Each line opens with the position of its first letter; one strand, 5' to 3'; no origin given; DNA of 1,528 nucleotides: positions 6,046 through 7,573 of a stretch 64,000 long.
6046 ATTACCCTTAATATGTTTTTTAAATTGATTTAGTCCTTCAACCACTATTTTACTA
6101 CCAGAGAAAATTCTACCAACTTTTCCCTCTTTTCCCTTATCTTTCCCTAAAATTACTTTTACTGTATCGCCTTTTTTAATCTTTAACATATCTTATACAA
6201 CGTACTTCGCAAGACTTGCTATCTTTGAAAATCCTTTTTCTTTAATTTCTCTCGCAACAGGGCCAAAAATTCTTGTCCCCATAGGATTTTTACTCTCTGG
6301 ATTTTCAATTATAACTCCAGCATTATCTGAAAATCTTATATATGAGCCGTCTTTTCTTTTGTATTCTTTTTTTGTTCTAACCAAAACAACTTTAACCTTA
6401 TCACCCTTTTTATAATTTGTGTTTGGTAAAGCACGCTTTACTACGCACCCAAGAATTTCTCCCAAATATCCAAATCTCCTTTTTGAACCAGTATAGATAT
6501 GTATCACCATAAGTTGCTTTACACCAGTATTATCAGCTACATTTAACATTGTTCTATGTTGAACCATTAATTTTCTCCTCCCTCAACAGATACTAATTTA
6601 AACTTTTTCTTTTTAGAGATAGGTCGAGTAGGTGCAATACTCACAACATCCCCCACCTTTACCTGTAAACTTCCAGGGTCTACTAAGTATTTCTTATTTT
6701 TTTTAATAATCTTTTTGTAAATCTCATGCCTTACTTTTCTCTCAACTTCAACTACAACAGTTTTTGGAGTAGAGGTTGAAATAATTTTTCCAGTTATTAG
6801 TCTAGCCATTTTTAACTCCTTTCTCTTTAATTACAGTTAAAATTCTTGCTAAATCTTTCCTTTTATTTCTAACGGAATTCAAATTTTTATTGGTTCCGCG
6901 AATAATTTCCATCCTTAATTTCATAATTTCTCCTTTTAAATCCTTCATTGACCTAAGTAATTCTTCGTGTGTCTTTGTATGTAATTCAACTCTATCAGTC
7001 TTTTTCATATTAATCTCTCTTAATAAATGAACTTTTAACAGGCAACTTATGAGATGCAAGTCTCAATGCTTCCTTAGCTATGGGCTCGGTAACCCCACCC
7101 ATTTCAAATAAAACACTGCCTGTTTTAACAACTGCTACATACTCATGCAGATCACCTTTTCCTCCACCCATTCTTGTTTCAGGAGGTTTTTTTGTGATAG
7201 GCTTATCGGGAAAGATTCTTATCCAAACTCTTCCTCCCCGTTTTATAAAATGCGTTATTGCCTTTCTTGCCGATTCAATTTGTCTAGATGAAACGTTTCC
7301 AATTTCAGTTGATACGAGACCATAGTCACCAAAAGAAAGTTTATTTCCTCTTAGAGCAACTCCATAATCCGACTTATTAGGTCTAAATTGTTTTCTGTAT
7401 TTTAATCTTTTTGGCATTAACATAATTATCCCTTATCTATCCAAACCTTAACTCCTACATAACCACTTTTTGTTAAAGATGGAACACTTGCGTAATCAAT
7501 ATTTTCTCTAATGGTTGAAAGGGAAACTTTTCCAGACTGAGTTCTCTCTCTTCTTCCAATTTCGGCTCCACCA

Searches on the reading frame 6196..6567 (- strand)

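Call 80: search_protein_families(library=pfam, proteins=[window:6196-6567:-], max_evalue=0.00001)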
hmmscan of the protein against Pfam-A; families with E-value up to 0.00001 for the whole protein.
window:6196-6567:- (124 aa): 1 family
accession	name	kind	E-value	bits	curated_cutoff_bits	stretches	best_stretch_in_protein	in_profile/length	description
PF00238.24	Ribosomal_L14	-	3.9e-43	146.7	23.6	1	1-124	1-122/122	Ribosomal protein L14p/L23e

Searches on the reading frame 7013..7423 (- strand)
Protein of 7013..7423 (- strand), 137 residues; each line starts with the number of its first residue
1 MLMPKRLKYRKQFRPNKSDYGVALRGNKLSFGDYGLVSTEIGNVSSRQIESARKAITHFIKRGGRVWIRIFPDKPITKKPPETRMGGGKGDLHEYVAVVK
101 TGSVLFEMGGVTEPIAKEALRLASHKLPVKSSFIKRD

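Call 80: search_protein_families(library=pfam, proteins=[window:7013-7423:-], max_evalue=0.00001)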
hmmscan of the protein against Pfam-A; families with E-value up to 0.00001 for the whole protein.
window:7013-7423:- (137 aa): 1 family
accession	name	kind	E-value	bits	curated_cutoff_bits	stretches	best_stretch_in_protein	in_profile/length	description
PF00252.24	Ribosomal_L16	-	7e-48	162.4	27.9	1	4-134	1-132/132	Ribosomal protein L16p/L10e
